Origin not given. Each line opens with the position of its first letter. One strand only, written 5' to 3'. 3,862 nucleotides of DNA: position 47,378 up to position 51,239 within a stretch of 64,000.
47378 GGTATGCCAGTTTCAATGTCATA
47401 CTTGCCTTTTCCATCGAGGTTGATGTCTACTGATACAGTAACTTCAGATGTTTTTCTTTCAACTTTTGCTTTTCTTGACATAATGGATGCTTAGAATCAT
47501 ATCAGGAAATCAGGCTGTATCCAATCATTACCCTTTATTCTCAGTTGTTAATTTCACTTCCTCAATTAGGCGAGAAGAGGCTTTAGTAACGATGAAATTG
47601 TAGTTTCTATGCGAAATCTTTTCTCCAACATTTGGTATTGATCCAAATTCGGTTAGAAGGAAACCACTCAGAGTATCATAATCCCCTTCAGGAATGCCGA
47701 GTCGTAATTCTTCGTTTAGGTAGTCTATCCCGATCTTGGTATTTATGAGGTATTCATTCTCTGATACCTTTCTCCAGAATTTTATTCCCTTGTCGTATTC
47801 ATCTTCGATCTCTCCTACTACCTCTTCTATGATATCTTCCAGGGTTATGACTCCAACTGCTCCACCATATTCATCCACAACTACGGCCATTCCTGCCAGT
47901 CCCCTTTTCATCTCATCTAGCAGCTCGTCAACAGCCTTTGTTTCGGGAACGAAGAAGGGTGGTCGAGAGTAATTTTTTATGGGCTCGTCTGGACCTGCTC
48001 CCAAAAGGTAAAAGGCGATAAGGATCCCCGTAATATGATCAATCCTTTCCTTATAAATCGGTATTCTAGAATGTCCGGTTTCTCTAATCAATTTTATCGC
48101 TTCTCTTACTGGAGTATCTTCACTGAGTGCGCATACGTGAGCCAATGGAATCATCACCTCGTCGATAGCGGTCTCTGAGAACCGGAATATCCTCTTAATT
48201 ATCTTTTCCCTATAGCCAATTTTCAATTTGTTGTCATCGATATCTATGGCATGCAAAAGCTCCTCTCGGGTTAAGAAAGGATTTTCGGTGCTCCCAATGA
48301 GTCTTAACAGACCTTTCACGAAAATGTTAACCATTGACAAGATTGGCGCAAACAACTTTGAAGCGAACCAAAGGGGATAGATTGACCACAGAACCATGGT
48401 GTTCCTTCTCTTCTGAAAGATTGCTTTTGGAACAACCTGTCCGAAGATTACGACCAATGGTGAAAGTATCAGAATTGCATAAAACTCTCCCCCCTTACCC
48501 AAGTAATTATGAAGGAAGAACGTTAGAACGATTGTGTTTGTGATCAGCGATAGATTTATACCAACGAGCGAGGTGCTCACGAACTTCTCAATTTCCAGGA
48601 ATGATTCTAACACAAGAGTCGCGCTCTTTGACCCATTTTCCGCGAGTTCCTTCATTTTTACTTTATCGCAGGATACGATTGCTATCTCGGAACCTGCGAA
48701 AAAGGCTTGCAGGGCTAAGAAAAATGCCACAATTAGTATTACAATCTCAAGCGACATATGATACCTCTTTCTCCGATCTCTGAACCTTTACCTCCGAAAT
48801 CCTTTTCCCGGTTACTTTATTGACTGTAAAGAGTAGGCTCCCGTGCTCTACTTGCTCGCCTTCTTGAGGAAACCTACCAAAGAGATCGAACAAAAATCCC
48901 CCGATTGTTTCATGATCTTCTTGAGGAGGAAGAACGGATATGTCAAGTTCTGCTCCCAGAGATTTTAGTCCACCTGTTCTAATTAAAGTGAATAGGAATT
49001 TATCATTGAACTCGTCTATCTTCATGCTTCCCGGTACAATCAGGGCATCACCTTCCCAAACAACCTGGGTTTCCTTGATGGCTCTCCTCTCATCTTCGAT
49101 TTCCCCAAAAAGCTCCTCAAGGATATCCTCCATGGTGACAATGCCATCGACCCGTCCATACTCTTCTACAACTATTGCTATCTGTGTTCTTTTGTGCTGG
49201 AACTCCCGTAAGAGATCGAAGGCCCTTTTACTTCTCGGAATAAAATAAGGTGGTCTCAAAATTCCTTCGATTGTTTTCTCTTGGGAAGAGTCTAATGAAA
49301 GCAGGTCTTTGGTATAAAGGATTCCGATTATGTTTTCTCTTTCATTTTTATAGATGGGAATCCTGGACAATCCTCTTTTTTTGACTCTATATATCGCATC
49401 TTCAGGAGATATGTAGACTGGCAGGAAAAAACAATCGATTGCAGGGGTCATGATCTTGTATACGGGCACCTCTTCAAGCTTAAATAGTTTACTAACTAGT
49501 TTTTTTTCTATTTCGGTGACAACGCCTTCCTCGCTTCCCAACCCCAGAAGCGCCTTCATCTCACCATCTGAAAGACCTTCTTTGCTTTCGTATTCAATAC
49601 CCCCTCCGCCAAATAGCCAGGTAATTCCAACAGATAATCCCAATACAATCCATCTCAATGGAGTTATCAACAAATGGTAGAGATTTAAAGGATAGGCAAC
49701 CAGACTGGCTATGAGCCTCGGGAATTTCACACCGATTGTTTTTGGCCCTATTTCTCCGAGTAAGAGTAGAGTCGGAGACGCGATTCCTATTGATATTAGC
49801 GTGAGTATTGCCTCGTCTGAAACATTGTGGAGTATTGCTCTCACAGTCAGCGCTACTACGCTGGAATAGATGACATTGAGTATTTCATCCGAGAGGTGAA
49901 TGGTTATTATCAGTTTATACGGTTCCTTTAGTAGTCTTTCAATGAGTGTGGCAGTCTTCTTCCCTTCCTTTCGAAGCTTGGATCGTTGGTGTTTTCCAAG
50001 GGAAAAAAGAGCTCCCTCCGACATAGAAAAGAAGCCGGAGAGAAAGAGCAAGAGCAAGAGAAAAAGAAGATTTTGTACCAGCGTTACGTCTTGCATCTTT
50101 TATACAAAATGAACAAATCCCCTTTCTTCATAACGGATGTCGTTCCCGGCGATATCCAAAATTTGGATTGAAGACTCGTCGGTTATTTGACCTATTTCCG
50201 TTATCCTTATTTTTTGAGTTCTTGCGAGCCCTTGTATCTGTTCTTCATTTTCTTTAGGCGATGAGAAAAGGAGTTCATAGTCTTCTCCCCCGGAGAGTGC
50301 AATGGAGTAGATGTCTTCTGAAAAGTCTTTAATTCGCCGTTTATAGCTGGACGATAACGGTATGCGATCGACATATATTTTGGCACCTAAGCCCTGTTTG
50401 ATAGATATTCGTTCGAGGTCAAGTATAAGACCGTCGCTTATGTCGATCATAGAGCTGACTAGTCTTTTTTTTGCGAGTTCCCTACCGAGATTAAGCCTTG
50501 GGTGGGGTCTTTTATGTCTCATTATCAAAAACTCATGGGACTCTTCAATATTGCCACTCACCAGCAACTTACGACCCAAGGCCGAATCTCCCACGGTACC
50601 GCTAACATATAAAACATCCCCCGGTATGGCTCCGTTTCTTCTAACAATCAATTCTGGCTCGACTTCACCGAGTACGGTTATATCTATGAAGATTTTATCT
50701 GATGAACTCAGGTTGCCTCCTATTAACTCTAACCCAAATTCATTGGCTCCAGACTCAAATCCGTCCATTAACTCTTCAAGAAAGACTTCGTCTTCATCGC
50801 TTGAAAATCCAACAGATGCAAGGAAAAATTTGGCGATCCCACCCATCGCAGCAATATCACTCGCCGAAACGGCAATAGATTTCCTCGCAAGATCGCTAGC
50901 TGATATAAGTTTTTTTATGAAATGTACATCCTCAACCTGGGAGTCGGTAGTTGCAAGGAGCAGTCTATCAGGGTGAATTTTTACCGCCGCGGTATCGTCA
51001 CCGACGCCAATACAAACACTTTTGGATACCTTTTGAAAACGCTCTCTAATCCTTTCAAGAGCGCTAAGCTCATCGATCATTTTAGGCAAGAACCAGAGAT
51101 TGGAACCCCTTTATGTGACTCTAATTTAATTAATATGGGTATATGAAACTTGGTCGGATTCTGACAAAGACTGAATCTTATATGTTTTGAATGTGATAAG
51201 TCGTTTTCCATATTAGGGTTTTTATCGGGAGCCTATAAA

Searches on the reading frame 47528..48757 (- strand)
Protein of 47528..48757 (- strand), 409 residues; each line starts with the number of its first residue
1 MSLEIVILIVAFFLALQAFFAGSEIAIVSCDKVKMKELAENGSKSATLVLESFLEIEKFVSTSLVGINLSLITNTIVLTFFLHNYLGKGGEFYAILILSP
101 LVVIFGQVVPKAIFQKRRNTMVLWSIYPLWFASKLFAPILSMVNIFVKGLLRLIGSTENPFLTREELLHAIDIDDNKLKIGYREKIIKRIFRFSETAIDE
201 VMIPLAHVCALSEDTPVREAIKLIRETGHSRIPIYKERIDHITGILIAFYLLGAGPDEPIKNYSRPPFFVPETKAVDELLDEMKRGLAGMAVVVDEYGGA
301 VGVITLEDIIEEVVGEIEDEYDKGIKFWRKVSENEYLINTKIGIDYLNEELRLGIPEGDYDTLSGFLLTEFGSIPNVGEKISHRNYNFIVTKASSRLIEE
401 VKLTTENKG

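Call 94: search_protein_families(library=pfam, max_evalue=0.00001, proteins=[window:47528-48757:-])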
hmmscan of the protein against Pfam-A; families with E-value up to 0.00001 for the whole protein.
window:47528-48757:- (409 aa): 3 families
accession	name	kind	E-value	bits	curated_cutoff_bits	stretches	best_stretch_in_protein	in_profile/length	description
PF01595.25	CNNM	-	6.5e-36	124.1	28.4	1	8-176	1-173/181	Cyclin M transmembrane N-terminal domain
PF03471.22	CorC_HlyC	-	3.8e-20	72.1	27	1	330-405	2-79/81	Transporter associated domain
PF00571.33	CBS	-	1.9e-17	63.7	24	1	264-314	6-56/57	CBS domain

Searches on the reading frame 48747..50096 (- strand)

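Call 94: search_protein_families(library=pfam, max_evalue=0.00001, proteins=[window:48747-50096:-])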
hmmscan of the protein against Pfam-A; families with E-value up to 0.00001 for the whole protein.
window:48747-50096:- (449 aa): 3 families
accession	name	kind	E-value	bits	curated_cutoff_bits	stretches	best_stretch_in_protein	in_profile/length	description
PF01595.25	CNNM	-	8.1e-37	127.1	28.4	1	12-195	2-179/181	Cyclin M transmembrane N-terminal domain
PF03471.22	CorC_HlyC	-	7.7e-17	61.5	27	1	380-440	19-79/81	Transporter associated domain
PF00571.33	CBS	-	1.9e-15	57.4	24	1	281-330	7-56/57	CBS domain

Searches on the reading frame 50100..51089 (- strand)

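Call 94: search_protein_families(library=pfam, max_evalue=0.00001, proteins=[window:50100-51089:-])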
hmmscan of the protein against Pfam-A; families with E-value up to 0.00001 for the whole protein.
window:50100-51089:- (329 aa): 2 families
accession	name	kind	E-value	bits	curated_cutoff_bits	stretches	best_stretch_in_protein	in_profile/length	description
PF00586.29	AIRS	-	6.3e-25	88.2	24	1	30-143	1-112/112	AIR synthase related protein, N-terminal domain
PF02769.27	AIRS_C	-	4.3e-14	53.4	23.1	1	156-309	2-152/156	AIR synthase related protein, C-terminal domain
